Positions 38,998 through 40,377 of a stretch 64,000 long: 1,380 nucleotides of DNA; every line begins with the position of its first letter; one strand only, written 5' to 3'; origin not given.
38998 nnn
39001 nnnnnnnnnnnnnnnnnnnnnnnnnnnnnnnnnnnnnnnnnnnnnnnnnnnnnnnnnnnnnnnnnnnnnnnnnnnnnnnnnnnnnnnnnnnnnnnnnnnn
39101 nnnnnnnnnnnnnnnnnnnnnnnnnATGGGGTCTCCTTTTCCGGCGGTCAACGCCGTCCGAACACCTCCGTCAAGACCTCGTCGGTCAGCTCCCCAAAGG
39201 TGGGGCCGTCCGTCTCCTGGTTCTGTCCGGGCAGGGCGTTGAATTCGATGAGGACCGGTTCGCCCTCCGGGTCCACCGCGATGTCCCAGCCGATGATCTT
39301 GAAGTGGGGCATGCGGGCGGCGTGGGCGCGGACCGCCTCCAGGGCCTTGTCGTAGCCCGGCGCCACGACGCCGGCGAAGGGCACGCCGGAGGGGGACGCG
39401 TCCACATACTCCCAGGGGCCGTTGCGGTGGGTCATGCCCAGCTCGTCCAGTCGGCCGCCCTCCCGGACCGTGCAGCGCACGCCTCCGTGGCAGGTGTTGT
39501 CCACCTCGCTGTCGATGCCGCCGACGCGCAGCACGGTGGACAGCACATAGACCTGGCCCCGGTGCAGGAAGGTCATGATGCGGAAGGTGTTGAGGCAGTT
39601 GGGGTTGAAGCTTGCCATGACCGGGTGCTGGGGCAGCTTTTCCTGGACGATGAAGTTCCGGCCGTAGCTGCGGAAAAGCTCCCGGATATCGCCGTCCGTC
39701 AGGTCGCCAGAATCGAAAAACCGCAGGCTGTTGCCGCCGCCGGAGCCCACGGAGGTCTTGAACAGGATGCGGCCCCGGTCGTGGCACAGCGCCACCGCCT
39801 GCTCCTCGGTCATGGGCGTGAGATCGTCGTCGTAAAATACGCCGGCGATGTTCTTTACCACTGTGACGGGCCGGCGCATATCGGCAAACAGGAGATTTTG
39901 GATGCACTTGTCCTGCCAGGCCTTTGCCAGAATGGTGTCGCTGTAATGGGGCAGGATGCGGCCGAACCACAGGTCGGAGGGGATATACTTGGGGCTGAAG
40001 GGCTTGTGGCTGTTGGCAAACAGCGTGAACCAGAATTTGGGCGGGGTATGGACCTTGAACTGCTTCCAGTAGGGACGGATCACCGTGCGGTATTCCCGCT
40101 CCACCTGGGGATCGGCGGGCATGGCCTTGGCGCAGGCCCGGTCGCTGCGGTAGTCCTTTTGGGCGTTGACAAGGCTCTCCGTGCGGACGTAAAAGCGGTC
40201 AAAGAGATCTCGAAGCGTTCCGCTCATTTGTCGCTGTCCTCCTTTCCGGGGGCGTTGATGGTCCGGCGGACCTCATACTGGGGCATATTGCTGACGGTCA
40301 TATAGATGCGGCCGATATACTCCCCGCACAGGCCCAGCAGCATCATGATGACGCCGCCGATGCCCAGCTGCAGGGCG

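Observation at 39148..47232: WecE transaminase + two ATP-grasp ligases + WbqC + ArnC-like GT2: candidate pathway for an amino-acylated 4-amino-6-deoxyhexose carried on undecaprenyl phosphate (an Arn-pathway analogue in a Gram-positive)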

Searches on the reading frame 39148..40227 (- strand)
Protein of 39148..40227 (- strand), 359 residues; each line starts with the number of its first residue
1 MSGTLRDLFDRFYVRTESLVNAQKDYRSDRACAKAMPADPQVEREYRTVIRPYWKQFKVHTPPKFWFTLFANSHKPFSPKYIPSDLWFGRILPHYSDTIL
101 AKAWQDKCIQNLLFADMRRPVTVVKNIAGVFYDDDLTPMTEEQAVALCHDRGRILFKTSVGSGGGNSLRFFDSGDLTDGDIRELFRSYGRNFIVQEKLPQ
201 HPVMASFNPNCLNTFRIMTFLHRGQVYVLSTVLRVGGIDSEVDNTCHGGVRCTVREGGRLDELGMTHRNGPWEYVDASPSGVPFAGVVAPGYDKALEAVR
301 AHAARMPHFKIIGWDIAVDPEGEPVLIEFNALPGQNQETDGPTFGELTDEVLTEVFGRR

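Call 6: search_protein_families(library=pfam, proteins=[window:39148-40227:-], max_evalue=0.01)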
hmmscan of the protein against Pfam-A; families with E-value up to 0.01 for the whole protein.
window:39148-40227:- (359 aa): 2 families
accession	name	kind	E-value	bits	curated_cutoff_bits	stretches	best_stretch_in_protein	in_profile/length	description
PF14397.11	ATPgrasp_ST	-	6.7e-31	108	31.4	1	137-336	47-259/278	Sugar-transfer associated ATP-grasp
PF14398.11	ATPgrasp_YheCD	-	8.1e-05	22.4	26.8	1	295-338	189-232/255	YheC/D like ATP-grasp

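Call 7: search_protein_families(library=ncbifam, proteins=[window:39148-40227:-], max_evalue=0.01)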
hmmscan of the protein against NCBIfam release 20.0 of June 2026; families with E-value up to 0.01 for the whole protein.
window:39148-40227:- (359 aa): 0 families

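Call 16: search_solved_structures(query=window:39148-40227:-, max_evalue=1)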
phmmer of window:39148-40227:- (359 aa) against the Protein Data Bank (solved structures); distinct sequences matched with E-value up to 1: 12.
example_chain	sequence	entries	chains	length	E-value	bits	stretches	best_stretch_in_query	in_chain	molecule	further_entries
6xi3_AAA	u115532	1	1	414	0.18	14.1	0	144-191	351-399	Large adhesion protein (Lap) involved in biofilm formation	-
9g3p_A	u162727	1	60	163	0.32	13.2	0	242-275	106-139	6,7-dimethyl-8-ribityllumazine synthase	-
28ro_0a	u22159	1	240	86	0.34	13.2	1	241-276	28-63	6,7-dimethyl-8-ribityllumazine synthase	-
9g3m_A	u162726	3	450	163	0.35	13.1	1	242-277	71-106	6,7-dimethyl-8-ribityllumazine synthase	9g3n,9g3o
1hqk_A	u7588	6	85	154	0.54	12.5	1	242-277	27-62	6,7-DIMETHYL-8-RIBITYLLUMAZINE SYNTHASE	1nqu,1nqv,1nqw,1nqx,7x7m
5mpp_A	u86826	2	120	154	0.54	12.5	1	242-277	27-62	6,7-dimethyl-8-ribityllumazine synthase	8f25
8pvj_A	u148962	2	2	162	0.58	12.4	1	242-277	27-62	6,7-dimethyl-8-ribityllumazine synthase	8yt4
9ryu_A1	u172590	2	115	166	0.61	12.3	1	242-277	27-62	6,7-dimethyl-8-ribityllumazine synthase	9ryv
5mq3_AA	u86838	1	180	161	0.61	12.3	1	242-277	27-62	6,7-dimethyl-8-ribityllumazine synthase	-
9ryi_A1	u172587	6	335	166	0.61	12.3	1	242-277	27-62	6,7-dimethyl-8-ribityllumazine synthase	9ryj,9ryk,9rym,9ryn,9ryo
9ryw_A1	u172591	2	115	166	0.64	12.3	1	242-277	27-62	6,7-dimethyl-8-ribityllumazine synthase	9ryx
7a4f_AA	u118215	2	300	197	0.98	11.6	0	242-275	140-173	Antitermination protein N,6,7-dimethyl-8-ribityllumazine synthase,6,7-dimethyl-8-ribityllu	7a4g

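Call 54: find_homologous_proteins(query=window:39148-40227:-, max_evalue=0.00001)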
Query window:39148-40227:- (359 aa): 293 proteins with E <= 0.00001 among 3616 candidates; the best 120 are listed.
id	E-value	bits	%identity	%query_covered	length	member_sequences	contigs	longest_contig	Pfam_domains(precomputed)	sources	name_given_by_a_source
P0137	6.7e-251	850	100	100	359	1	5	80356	PF14397.12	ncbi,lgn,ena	-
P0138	3.2e-188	644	76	99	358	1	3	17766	PF14397.12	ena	-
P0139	1.1e-168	579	68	99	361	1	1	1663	PF14397.12,PF14398.12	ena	-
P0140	2.1e-164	565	69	99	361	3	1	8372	PF14397.12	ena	-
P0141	5.7e-158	544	65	99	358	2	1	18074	PF14397.12,PF14398.12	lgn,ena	-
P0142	3.5e-156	538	64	100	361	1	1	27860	PF14397.12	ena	-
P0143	1.3e-155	536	65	99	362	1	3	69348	PF14397.12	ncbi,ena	-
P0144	8.9e-155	533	64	100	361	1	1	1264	PF14397.12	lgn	-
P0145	1.3e-150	520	64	99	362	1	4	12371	PF14397.12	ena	-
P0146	3.2e-150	518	62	99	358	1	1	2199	PF14397.12,PF14398.12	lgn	-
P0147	2.3e-143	496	57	100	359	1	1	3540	PF14397.12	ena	-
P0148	1.1e-140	487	58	100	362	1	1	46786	PF14397.12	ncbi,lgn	-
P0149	2.6e-140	486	57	100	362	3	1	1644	PF14397.12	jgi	jgi:hypothetical protein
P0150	1.3e-138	480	58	99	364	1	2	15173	PF14397.12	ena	-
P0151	3.7e-138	479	57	100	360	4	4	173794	PF14397.12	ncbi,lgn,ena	-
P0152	1.3e-137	477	57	100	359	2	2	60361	PF14397.12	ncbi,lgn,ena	-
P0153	2.3e-136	473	56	100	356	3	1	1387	PF14397.12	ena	-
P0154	4.6e-136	472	57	100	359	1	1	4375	PF14397.12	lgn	-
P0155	5.7e-136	472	56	100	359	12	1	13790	PF14397.12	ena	-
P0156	6.1e-136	471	56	100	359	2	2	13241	PF14397.12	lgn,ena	-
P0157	1.4e-135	470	57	100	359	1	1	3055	PF14397.12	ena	-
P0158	2.2e-135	470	55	99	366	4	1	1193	PF14397.12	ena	-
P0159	4.9e-135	468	55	100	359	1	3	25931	PF14397.12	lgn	-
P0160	1.5e-134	467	56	100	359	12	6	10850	PF14397.12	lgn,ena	-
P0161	1.7e-134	467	57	100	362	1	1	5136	PF14397.12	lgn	-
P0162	7.9e-134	465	57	100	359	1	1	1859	PF14397.12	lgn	-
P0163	1.1e-133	464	55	100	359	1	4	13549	PF14397.12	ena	-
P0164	1.6e-133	463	58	99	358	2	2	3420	PF14397.12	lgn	-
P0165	3.6e-133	462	55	100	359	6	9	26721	PF14397.12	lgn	-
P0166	4.3e-132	459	55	100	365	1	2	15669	PF14397.12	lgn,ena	-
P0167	5.4e-132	458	56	100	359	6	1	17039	PF14397.12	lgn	-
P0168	1.4e-131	457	55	100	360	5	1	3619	PF14397.12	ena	-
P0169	6.4e-131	455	56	100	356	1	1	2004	PF14397.12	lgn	-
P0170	8.0e-131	455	55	99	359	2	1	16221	PF14397.12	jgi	-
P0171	4.0e-130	452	53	100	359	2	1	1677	PF14397.12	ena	-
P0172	9.0e-130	451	55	100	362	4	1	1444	PF14397.12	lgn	-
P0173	3.4e-129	449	54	100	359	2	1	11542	PF14397.12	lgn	-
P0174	3.4e-129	449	53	100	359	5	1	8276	PF14397.12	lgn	-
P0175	6.0e-129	448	55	100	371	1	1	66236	PF14397.12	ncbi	-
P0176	7.4e-129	448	55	100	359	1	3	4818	PF14397.12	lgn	-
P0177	7.8e-129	448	52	100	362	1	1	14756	PF14397.12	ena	-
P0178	8.4e-129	448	55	100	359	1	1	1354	PF14397.12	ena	-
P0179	2.4e-128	446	54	99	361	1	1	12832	PF14397.12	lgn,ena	-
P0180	4.3e-128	446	54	99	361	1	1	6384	PF14397.12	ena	-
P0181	6.5e-128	445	54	100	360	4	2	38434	PF14397.12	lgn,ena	-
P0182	1.6e-127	444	52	100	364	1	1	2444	PF14397.12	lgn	-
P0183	2.1e-127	443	53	100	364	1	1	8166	PF14397.12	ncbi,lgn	-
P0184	3.8e-127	443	52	100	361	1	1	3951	PF14397.12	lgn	-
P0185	4.7e-127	442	53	100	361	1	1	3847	PF14397.12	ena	-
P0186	1.1e-126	441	53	100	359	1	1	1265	PF14397.12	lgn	-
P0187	2.7e-126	440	52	100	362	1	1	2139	PF14397.12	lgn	-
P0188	3.3e-126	439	54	99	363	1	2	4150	PF14397.12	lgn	-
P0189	3.6e-126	439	53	100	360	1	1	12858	PF14397.12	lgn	-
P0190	5.1e-126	439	53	99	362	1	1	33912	PF14397.12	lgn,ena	-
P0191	1.7e-125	437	53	99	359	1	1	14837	PF14397.12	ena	-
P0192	1.8e-125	437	54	100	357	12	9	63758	PF14397.12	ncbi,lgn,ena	-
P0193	2.9e-125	436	52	100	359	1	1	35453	PF14397.12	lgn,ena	-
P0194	6.4e-125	435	52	100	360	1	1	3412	PF14397.12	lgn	-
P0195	8.8e-125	435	53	99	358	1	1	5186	PF14397.12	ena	-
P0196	4.8e-124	432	52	100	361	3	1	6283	PF14397.12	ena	-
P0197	7.8e-124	432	52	99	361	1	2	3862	PF14397.12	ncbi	-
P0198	1.6e-123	431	52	99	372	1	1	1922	PF14397.12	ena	-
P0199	3.7e-123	429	51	99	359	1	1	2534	PF14397.12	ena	-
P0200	3.7e-123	429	53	100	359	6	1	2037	PF14397.12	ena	-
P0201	3.8e-123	429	53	100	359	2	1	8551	PF14397.12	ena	-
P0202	1.0e-121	425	53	99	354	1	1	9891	PF14397.12,PF14398.12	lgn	-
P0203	1.2e-121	424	52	99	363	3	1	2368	PF14397.12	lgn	-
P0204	1.3e-121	424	52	99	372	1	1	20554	PF14397.12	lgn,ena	-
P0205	2.1e-121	424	52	100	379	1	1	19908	PF14397.12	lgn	-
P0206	4.3e-121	423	53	98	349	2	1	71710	PF14397.12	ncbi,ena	-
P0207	8.8e-121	422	52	100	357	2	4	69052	PF14397.12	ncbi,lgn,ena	-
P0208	1.8e-120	421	54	100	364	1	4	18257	PF14397.12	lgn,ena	-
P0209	2.2e-120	420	51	100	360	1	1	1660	PF14397.12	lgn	-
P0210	1.2e-119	418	51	100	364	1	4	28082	PF14397.12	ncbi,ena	-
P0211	1.4e-118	414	51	100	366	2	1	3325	PF14397.12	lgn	-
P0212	7.1e-118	412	52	100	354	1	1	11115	PF14397.12,PF14398.12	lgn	-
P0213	1.0e-116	408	49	99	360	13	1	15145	PF14397.12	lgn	-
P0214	1.3e-116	408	52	100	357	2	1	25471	PF14397.12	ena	-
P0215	7.1e-116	405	49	100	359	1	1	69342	PF14397.12,PF14398.12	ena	-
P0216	2.2e-115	404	49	100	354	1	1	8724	PF14397.12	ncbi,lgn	-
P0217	3.4e-113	397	48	100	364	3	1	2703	PF14397.12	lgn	-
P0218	4.8e-113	396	49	100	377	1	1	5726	PF14397.12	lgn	-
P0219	5.5e-113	396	51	100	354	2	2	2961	PF14397.12,PF14398.12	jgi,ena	-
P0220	4.2e-112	393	62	79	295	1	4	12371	PF14397.12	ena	-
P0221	1.2e-111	392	47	99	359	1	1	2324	PF14397.12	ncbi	-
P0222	3.3e-110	387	48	100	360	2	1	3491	PF14397.12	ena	-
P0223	6.6e-109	383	48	100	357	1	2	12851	PF14397.12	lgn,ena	-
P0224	3.3e-107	377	47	100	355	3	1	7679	PF14397.12,PF14398.12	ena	-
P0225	3.7e-107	377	52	92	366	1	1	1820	PF14397.12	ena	-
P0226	1.0e-105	372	49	100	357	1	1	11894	PF14397.12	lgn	-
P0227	1.8e-105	371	47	100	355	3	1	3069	PF14397.12,PF14398.12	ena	-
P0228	3.5e-104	367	47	99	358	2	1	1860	PF14397.12,PF14398.12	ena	-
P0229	9.2e-104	366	47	99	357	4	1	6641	PF14397.12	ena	-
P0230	8.9e-103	362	46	99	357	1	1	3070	PF14397.12,PF14398.12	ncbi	-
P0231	8.6e-97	343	44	100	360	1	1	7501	PF14397.12,PF14398.12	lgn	-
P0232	1.0e-96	342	44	100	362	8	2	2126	PF14397.12,PF14398.12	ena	-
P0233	3.2e-94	334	43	100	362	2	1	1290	PF14397.12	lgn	-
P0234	2.7e-93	331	43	100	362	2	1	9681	PF14397.12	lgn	-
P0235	5.4e-93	330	43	99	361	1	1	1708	PF14397.12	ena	-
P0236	1.3e-92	329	43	99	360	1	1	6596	PF14397.12,PF14398.12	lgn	-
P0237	2.2e-92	328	43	99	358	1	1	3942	PF14397.12,PF14398.12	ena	-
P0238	2.3e-92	328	42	99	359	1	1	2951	PF14397.12,PF14398.12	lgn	-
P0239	5.2e-92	327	42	100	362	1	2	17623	PF14397.12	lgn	-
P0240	5.5e-92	327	43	100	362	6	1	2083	PF14397.12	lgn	-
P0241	7.8e-92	326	43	99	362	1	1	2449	PF14397.12,PF14398.12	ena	-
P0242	1.5e-91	325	43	100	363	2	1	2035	PF14397.12,PF14398.12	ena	-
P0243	2.0e-91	325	42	100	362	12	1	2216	PF14397.12,PF14398.12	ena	-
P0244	3.9e-91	324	39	100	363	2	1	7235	PF14397.12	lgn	-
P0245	1.9e-90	322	40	100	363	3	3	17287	PF14397.12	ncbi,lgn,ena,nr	ncbi:MAG: hypothetical protein IKG97_05835 [Lachnospiraceae bacterium]|nr:hypothetical protein [Lach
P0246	2.6e-90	321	42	99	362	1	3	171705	PF14397.12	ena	-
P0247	1.5e-89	319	41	100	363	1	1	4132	PF14397.12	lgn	-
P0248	3.5e-89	318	43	96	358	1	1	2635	PF14397.12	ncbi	-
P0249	5.0e-89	317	40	100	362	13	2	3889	PF14397.12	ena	-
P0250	5.0e-89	317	43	88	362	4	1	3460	PF14397.12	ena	-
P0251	9.2e-89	316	41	99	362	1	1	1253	PF14397.12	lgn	-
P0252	1.2e-88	316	44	88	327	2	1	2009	PF14397.12,PF14398.12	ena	-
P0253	2.6e-88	315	42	100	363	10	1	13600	PF14397.12,PF14398.12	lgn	-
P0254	2.9e-88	315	41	99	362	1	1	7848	PF14397.12,PF14398.12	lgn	-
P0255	3.1e-88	314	42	99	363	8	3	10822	PF14397.12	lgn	-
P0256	8.1e-88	313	43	88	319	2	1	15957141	PF14397.12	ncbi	-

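Call 55: find_encoding_contigs(protein=P0137, flank=2000, max_places=3)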
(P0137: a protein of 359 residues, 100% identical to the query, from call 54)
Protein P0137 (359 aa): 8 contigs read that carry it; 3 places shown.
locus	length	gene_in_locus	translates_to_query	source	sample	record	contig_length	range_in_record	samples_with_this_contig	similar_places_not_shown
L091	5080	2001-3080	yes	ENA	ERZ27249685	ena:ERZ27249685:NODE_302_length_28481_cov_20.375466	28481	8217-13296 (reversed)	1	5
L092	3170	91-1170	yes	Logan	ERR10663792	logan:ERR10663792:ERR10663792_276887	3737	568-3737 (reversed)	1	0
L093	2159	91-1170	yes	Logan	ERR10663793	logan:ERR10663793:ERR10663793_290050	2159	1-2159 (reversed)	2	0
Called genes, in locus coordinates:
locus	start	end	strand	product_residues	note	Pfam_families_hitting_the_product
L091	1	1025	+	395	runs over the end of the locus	PF18130:ATPgrasp_N (faint), PF01071:GARS_A, PF02222:ATP-grasp (weak), PF02655:ATP-grasp_3 (weak), PF13535:ATP-grasp_4, PF18603:LAL_C2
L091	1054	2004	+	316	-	PF00535:Glycos_transf_2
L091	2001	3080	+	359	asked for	PF14397:ATPgrasp_ST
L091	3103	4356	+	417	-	PF00534:Glycos_transf_1, PF13692:Glyco_trans_1_4, PF13524:Glyco_trans_1_2 (weak)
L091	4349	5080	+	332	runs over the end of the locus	PF00535:Glycos_transf_2, PF10111:Glyco_tranf_2_2 (weak), PF13641:Glyco_tranf_2_3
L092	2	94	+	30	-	?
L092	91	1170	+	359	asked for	PF14397:ATPgrasp_ST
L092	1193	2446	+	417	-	PF00534:Glycos_transf_1, PF13692:Glyco_trans_1_4, PF13524:Glyco_trans_1_2 (weak)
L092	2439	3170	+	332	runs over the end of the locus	PF00535:Glycos_transf_2, PF10111:Glyco_tranf_2_2 (weak), PF13641:Glyco_tranf_2_3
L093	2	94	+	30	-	?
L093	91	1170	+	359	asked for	PF14397:ATPgrasp_ST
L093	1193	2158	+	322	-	?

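Call 56: find_encoding_contigs(protein=P0151, flank=10000, max_places=1)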
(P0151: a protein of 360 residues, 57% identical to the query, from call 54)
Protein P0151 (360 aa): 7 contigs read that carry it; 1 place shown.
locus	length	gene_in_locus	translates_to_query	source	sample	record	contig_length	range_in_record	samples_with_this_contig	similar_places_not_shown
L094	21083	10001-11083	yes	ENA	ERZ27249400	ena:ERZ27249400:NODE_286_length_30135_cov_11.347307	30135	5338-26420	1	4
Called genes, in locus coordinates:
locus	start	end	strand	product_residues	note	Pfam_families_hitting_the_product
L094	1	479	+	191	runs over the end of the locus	PF02417:Chromate_transp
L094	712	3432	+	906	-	PF09586:YfhO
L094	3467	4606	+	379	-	PF01041:DegT_DnrJ_EryC1, PF00155:Aminotran_1_2, PF01212:Beta_elim_lyase (weak), PF00266:Aminotran_5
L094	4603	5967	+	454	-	-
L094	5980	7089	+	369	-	PF02655:ATP-grasp_3, PF07478:Dala_Dala_lig_C, PF13535:ATP-grasp_4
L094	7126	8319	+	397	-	PF02655:ATP-grasp_3 (weak), PF01071:GARS_A (weak), PF02786:CPSase_L_D2 (faint), PF13535:ATP-grasp_4 (weak), PF18603:LAL_C2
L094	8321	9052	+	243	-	PF25084:LbH_EIF2B (faint), PF25087:GMPPB_C (faint), PF00132:Hexapep, PF14602:Hexapep_2 (weak)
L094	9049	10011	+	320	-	PF00535:Glycos_transf_2, PF13641:Glyco_tranf_2_3 (faint)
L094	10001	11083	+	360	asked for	PF14397:ATPgrasp_ST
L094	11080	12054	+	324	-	PF14397:ATPgrasp_ST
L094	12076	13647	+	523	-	-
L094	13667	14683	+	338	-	PF00535:Glycos_transf_2, PF10111:Glyco_tranf_2_2 (weak), PF13641:Glyco_tranf_2_3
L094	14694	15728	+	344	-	PF00535:Glycos_transf_2, PF13641:Glyco_tranf_2_3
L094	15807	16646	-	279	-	PF04991:LicD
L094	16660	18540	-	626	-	PF04488:Gly_transf_sug, PF12919:TcdA_TcdB (faint), PF04464:Glyphos_transf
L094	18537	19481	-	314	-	PF00535:Glycos_transf_2, PF10111:Glyco_tranf_2_2, PF13641:Glyco_tranf_2_3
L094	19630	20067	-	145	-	-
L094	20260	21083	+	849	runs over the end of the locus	PF09586:YfhO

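Call 57: find_encoding_contigs(protein=P0246, flank=10000, max_places=1)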
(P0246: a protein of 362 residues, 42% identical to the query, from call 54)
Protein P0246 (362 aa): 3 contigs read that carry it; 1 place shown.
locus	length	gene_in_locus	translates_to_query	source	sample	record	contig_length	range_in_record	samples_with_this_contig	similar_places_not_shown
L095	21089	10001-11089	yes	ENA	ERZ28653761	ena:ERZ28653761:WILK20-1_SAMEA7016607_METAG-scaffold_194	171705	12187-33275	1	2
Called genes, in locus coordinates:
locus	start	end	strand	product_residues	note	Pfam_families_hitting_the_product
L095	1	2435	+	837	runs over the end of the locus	PF01926:MMR_HSR1, PF02421:FeoB_N, PF17910:FeoB_Cyto, PF07670:Gate, PF07664:FeoB_C, PF07670:Gate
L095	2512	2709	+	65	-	PF12669:FeoB_associated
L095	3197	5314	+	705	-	PF13727:CoA_binding_3, PF01073:3Beta_HSD, PF01370:Epimerase, PF02719:Polysacc_synt_2, PF04321:RmlD_sub_bind, PF16363:GDP_Man_Dehyd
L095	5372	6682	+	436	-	PF01041:DegT_DnrJ_EryC1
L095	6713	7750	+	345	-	PF00535:Glycos_transf_2, PF10111:Glyco_tranf_2_2, PF13641:Glyco_tranf_2_3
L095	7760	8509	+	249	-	PF02397:Bac_transf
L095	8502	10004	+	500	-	PF13302:Acetyltransf_3, PF13523:Acetyltransf_8 (weak), PF00583:Acetyltransf_1, PF21360:PylC-like_N, PF02655:ATP-grasp_3, PF07478:Dala_Dala_lig_C (weak), PF15632:ATPgrasp_Ter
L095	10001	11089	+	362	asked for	PF14397:ATPgrasp_ST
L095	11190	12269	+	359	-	PF02558:ApbA (weak), PF02317:Octopine_DH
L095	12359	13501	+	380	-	PF14397:ATPgrasp_ST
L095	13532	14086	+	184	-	PF00132:Hexapep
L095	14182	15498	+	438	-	PF04932:Wzy_C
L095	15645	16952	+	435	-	PF01943:Polysacc_synt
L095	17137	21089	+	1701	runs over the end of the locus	-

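Call 61: search_protein_families(library=pfam, proteins=[window:39148-40227:-, L094:5980-7089:+, L094:4603-5967:+, L094:11080-12054:+], max_evalue=5)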
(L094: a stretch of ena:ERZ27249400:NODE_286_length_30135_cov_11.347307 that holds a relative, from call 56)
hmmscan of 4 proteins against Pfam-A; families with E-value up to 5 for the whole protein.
window:39148-40227:- (359 aa): 3 families
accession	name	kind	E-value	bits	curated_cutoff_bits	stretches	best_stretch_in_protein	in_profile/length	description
PF14397.11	ATPgrasp_ST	-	6.7e-31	108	31.4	1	137-336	47-259/278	Sugar-transfer associated ATP-grasp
PF14398.11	ATPgrasp_YheCD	-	8.1e-05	22.4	26.8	1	295-338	189-232/255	YheC/D like ATP-grasp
PF03133.20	TTL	-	0.014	15.1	20.1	1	305-353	231-281/292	Tubulin-tyrosine ligase family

L094:5980-7089:+ (369 aa): 7 families
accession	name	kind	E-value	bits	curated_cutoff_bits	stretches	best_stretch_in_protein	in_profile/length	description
PF13535.11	ATP-grasp_4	-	8.6e-22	77.9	27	1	137-278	3-158/160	ATP-grasp domain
PF02655.19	ATP-grasp_3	-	2.6e-11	44.3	23.2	1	100-275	1-159/160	ATP-grasp domain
PF07478.18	Dala_Dala_lig_C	-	2.9e-08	33.9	24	1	133-204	33-101/204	D-ala D-ala ligase C-terminus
PF02786.22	CPSase_L_D2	-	0.00035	20.6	19.8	1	107-302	6-206/211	Carbamoyl-phosphate synthase L chain, ATP binding domain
PF01071.24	GARS_A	-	0.0086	16.4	27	1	102-204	2-110/194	Phosphoribosylglycinamide synthetase, ATP-grasp (A) domain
PF06462.18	Hyd_WA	-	0.018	15.3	21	1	57-74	9-26/30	Propeller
PF02955.21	GSH-S_ATP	-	0.055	13.3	23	1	139-184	34-79/175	Prokaryotic glutathione synthetase, ATP-grasp domain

L094:4603-5967:+ (454 aa): 0 families

L094:11080-12054:+ (324 aa): 1 family
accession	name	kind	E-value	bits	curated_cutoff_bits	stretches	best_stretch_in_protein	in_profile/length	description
PF14397.11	ATPgrasp_ST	-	8.2e-43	147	31.4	1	68-319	3-274/278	Sugar-transfer associated ATP-grasp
